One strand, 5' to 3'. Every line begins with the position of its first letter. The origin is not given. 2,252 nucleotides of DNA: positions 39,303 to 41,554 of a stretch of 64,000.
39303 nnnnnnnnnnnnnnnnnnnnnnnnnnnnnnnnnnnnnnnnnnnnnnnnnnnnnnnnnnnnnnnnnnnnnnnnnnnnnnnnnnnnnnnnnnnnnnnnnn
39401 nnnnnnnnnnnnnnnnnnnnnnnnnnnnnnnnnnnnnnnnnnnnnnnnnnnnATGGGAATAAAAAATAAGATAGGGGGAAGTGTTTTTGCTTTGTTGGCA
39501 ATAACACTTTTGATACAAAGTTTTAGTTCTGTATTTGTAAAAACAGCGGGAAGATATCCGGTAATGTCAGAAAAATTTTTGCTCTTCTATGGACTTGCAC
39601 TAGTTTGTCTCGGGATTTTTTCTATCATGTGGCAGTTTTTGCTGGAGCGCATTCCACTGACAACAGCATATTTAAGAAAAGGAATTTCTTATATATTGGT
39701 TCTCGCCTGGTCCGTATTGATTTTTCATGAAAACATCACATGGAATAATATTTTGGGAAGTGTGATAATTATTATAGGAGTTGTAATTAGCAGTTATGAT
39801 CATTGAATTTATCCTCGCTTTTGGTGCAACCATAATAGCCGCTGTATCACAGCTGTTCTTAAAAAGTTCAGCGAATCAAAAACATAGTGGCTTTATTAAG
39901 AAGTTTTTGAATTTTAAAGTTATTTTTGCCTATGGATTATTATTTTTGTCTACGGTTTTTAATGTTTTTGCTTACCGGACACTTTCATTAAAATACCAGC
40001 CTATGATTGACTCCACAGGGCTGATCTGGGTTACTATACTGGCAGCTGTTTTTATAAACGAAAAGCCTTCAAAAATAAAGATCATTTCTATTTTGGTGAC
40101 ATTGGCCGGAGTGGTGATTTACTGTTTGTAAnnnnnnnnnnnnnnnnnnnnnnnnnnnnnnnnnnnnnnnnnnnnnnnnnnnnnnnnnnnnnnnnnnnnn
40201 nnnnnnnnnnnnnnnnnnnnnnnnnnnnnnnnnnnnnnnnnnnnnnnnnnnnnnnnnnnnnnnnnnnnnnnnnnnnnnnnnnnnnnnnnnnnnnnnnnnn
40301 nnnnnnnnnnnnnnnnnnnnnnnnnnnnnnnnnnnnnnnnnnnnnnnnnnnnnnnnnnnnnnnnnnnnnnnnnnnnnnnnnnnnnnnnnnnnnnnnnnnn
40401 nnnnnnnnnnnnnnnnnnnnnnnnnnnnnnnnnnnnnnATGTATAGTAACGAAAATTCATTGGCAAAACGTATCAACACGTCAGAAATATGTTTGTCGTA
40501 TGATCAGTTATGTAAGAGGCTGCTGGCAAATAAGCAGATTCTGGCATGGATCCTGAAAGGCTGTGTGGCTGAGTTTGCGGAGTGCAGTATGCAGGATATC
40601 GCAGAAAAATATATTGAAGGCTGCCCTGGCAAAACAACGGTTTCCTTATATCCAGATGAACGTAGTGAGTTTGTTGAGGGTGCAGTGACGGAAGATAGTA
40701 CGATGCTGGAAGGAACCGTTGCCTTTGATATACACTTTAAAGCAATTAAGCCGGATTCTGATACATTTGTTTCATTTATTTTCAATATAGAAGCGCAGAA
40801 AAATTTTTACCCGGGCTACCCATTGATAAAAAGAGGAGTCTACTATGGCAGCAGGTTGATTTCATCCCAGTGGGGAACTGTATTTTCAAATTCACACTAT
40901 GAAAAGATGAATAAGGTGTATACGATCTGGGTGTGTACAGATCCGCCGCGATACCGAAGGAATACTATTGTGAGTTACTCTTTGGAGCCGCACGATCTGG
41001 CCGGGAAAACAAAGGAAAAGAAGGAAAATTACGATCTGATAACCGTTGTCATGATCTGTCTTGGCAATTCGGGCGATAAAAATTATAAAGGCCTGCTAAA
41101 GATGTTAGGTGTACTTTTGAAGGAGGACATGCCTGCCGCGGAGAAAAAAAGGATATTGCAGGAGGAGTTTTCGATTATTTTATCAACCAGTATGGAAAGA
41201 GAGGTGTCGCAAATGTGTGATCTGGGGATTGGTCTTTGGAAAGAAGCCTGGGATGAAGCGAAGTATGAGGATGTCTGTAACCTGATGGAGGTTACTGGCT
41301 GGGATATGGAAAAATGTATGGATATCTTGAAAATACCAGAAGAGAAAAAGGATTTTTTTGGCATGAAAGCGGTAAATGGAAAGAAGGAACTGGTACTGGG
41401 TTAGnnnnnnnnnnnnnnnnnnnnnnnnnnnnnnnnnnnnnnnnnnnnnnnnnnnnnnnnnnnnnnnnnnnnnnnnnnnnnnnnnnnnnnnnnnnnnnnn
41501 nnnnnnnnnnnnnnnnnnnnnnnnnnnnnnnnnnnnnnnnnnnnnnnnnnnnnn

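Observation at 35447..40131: Arn-like lipid-linked aminosugar module extended with a NeuD-type acetyltransferase and an ATP-grasp ligase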

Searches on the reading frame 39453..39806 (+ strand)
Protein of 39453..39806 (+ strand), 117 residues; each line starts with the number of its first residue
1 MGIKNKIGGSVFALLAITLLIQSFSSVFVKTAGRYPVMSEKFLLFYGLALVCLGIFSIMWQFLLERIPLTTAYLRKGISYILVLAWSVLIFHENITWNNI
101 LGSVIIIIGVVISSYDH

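Call 4: search_protein_families(library=pfam, proteins=[window:39453-39806:+], max_evalue=0.01)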
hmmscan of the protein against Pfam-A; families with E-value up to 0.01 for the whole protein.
window:39453-39806:+ (117 aa): 2 families
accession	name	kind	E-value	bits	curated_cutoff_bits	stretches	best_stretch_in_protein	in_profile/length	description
PF00892.27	EamA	-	5.7e-09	36.8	28.2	1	10-114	29-134/135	EamA-like transporter family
PF03151.22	TPT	-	6e-05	23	30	1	10-112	188-289/291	Triose-phosphate Transporter family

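Call 5: search_protein_families(library=ncbifam, proteins=[window:39453-39806:+], max_evalue=0.01)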
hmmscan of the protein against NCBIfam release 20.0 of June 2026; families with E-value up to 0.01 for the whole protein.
window:39453-39806:+ (117 aa): 11 families
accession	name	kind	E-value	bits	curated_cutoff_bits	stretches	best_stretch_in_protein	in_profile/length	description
NF011625.2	PRK15051.1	equivalog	7.2e-12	45.5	92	1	20-112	18-106/111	4-amino-4-deoxy-L-arabinose-phosphoundecaprenol flippase subunit ArnE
NF002816.2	PRK02971.1-2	equivalog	2e-07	31.5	99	1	46-112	47-115/120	4-amino-4-deoxy-L-arabinose-phosphoundecaprenol flippase subunit ArnF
NF033469.1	SMR_qac_bcrB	exception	0.00025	21.6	205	1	13-115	5-103/105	quaternary ammonium compound efflux SMR transporter BcrB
NF051482.1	EbrB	exception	0.00086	19.9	160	1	15-112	7-100/105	SMR family multidrug efflux transporter EbrB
NF007767.1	PRK10452.1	equivalog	0.0013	18.8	122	1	46-112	33-100/120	multidrug/spermidine efflux SMR transporter subunit MdtJ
NF000384.1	QacCGHJ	equivalog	0.0019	18.4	160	1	17-112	8-99/107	QacCGHJ group quaternary ammonium compound efflux SMR transporter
NF051481.1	EbrA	exception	0.0037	17.6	160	1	14-112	7-101/104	SMR family multidrug efflux transporter EbrA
NF000023.1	qac_SMR_C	exception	0.005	16.9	200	1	16-111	7-98/107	quaternary ammonium compound efflux SMR transporter QacC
TIGR00950.1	2A78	equivalog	0.0057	16.1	230.2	1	14-111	167-264/264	carboxylate/amino acid/amine transporter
NF012170.0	qac_SMR_J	exception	0.0069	16.7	210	1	14-112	5-99/107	quaternary ammonium compound efflux SMR transporter QacJ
TIGR00817.1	tpt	subfamily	0.0097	15.5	317.9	0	81-112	259-290/302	Tpt phosphate/phosphoenolpyruvate translocator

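Call 61: find_homologous_proteins(query=window:39453-39806:+, max_evalue=0.001)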
Query window:39453-39806:+ (117 aa): 23 proteins with E <= 0.001 among 44 candidates.
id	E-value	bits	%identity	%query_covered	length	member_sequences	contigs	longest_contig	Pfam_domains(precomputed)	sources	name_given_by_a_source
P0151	6.3e-62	225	91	100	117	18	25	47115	PF00892.27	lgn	-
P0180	9.3e-52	192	79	100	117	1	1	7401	PF00892.27,PF03151.23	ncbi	-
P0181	1.5e-50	188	79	100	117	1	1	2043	PF00892.27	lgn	-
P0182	3.1e-50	187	80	100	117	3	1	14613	PF00892.27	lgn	-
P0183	1.5e-49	185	77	100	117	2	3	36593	PF00892.27,PF03151.23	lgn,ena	-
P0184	2.3e-38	149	64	78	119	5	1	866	PF00892.27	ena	-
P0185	1.7e-37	146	60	97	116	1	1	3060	PF00892.27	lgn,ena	-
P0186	5.3e-37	144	66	62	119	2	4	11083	-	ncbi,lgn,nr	ncbi:MAG TPA: transporter [Lachnospiraceae bacterium]|nr:transporter [Lachnospiraceae bacterium]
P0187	6.9e-37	144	64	81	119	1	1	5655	-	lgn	-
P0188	2.4e-36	142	66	68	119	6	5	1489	-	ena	-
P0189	1.3e-34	137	58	85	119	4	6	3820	PF00892.27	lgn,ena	-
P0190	1.4e-26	111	51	74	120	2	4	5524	PF00892.27,PF00893.26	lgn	-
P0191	1.7e-25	107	56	88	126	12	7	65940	PF00892.27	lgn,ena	-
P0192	8.3e-25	105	53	88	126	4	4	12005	PF00892.27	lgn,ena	-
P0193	2.8e-24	103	49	92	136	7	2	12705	PF00892.27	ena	-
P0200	5.5e-21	93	50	79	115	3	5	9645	PF00892.27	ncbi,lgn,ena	-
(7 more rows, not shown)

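Call 62: find_encoding_contigs(protein=P0191, flank=8000, max_places=3)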
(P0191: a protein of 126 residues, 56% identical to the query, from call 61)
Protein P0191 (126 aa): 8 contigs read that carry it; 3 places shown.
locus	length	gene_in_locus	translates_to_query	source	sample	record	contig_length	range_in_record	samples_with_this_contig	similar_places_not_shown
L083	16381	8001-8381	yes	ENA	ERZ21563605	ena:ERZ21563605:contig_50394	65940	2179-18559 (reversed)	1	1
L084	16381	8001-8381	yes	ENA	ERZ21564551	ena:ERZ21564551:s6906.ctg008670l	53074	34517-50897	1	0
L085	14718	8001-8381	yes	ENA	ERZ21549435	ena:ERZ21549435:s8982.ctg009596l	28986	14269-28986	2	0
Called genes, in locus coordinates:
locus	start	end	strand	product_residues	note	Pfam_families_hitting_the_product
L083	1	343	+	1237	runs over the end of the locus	PF18072:FGAR-AT_linker, PF02769:AIRS_C, PF13507:GATase_5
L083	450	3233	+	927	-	PF09586:YfhO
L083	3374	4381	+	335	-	PF01041:DegT_DnrJ_EryC1, PF00155:Aminotran_1_2, PF00266:Aminotran_5, PF01053:Cys_Met_Meta_PP (weak)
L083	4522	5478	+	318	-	PF00535:Glycos_transf_2, PF13641:Glyco_tranf_2_3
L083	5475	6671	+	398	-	PF01071:GARS_A, PF02222:ATP-grasp (weak), PF02655:ATP-grasp_3, PF02786:CPSase_L_D2, PF07478:Dala_Dala_lig_C, PF13535:ATP-grasp_4 (weak), PF18603:LAL_C2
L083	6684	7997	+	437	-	PF27533:CapK_C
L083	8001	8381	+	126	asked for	PF00892:EamA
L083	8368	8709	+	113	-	PF00892:EamA (weak)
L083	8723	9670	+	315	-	PF04616:Glyco_hydro_43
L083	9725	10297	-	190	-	PF02659:Mntp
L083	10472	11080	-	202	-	PF12822:ECF_trnsprt, PF09515:Thia_YuaJ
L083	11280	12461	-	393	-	PF02133:Transp_cyt_pur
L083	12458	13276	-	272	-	PF08543:Phos_pyr_kin, PF00294:PfkB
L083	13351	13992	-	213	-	PF02581:TMP-TENI, PF03060:NMO (weak)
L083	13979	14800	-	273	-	PF02110:HK, PF08543:Phos_pyr_kin (weak), PF01256:Carb_kinase (weak)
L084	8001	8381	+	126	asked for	PF00892:EamA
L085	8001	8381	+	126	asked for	PF00892:EamA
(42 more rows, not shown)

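Call 63: find_encoding_contigs(protein=P0193, flank=8000, max_places=2)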
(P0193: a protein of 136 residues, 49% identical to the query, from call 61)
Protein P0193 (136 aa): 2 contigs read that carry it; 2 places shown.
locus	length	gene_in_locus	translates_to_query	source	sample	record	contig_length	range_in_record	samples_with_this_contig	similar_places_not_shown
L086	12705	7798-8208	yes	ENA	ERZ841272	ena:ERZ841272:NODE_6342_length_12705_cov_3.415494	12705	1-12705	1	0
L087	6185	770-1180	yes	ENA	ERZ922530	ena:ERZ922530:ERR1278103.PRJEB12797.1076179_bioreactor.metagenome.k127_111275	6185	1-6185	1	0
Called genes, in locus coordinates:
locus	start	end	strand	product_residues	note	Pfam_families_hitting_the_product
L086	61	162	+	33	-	-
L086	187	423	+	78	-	-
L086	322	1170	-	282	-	PF04029:2-ph_phosp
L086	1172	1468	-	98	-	PF01202:SKI, PF09180:ProRS-C_1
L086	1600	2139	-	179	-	PF00255:GSHPx, PF00578:AhpC-TSA (weak)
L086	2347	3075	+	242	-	PF09195:Endonuc-BglII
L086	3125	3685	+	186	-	PF05063:MT-A70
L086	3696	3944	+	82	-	-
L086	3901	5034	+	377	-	PF01041:DegT_DnrJ_EryC1, PF00155:Aminotran_1_2, PF00266:Aminotran_5 (weak), PF01276:OKR_DC_1 (weak)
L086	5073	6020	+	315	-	PF00535:Glycos_transf_2, PF13641:Glyco_tranf_2_3 (weak)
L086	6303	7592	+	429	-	PF01071:GARS_A (weak), PF13535:ATP-grasp_4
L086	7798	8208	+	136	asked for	PF00892:EamA (faint)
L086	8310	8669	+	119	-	PF00892:EamA (weak)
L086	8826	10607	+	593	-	PF14264:Glucos_trans_II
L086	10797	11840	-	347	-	PF01473:Choline_bind_1 (faint), PF19127:Choline_bind_3 (faint), PF03734:YkuD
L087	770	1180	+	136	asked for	PF00892:EamA (faint)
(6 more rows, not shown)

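Call 64: find_encoding_contigs(protein=P0200, flank=8000, max_places=2)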
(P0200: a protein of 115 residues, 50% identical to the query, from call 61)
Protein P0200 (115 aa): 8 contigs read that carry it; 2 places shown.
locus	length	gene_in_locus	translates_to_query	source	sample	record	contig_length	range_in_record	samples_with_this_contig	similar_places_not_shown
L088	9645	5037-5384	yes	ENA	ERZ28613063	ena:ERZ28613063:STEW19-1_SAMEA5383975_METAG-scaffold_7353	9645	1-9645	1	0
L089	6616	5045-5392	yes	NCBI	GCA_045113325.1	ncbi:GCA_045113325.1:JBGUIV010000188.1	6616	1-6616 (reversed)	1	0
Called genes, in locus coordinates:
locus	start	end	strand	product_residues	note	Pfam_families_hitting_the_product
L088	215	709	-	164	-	PF01202:SKI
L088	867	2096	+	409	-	PF00155:Aminotran_1_2, PF01041:DegT_DnrJ_EryC1, PF01212:Beta_elim_lyase (weak), PF00266:Aminotran_5 (weak), PF01276:OKR_DC_1 (weak)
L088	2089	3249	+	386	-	PF00535:Glycos_transf_2, PF13641:Glyco_tranf_2_3 (weak)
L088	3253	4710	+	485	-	PF13535:ATP-grasp_4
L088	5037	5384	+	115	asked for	PF00892:EamA (weak)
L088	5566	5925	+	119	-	PF00892:EamA (weak)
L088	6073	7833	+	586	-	-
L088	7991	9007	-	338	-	PF19127:Choline_bind_3 (faint), PF19085:Choline_bind_2 (weak), PF03734:YkuD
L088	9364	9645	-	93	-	?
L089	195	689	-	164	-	PF01202:SKI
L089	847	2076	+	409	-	PF00155:Aminotran_1_2, PF01041:DegT_DnrJ_EryC1, PF01212:Beta_elim_lyase (weak), PF00266:Aminotran_5 (weak), PF01276:OKR_DC_1 (weak)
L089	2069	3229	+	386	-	PF00535:Glycos_transf_2, PF13641:Glyco_tranf_2_3 (weak)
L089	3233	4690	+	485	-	PF13535:ATP-grasp_4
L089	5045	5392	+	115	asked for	PF00892:EamA (weak)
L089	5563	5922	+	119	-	PF00892:EamA (weak)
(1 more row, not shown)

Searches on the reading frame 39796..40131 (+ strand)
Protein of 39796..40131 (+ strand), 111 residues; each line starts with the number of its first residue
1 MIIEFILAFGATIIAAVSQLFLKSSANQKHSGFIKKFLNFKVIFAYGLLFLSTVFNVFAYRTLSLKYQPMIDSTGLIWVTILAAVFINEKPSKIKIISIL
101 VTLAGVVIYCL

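Call 4: search_protein_families(library=pfam, proteins=[window:39796-40131:+], max_evalue=0.01)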
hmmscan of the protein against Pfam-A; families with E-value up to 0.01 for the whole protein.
window:39796-40131:+ (111 aa): 1 family
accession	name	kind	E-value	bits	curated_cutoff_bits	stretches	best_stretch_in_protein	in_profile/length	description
PF00892.27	EamA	-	0.0001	23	28.2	1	8-108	34-132/135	EamA-like transporter family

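Call 5: search_protein_families(library=ncbifam, proteins=[window:39796-40131:+], max_evalue=0.01)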
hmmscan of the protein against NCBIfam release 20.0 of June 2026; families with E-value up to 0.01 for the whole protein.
window:39796-40131:+ (111 aa): 4 families
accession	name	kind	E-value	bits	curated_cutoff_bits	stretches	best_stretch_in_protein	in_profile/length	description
NF000384.1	QacCGHJ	equivalog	0.0015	18.7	160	1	17-108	10-99/107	QacCGHJ group quaternary ammonium compound efflux SMR transporter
NF051849.1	LCP_trans_Cps2A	equivalog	0.0016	17.7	650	1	33-103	7-77/477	LCP family glycopolymer transferase CpsA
NF012170.0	qac_SMR_J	exception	0.0021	18.4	210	1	16-109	10-100/107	quaternary ammonium compound efflux SMR transporter QacJ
NF051481.1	EbrA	exception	0.0055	17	160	1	5-108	5-101/104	SMR family multidrug efflux transporter EbrA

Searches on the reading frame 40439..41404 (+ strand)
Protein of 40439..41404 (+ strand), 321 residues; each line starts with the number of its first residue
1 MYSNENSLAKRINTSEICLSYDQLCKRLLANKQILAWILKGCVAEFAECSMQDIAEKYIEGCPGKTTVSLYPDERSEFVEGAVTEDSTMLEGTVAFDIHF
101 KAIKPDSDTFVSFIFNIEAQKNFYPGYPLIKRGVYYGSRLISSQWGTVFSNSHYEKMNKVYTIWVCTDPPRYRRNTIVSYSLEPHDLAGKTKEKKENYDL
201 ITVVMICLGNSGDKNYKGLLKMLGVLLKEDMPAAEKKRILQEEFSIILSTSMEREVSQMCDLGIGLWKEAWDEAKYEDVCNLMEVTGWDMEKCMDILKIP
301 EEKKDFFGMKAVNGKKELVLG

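Call 4: search_protein_families(library=pfam, proteins=[window:40439-41404:+], max_evalue=0.01)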
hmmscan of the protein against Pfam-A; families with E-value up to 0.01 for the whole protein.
window:40439-41404:+ (321 aa): 1 family
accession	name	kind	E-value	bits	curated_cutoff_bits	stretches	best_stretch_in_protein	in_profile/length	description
PF12784.13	PDDEXK_2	-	0.002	18.4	27.4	1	113-166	67-115/229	PD-(D/E)XK nuclease family transposase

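Call 5: search_protein_families(library=ncbifam, proteins=[window:40439-41404:+], max_evalue=0.01)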
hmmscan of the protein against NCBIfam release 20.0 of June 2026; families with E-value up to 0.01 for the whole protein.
window:40439-41404:+ (321 aa): 0 families
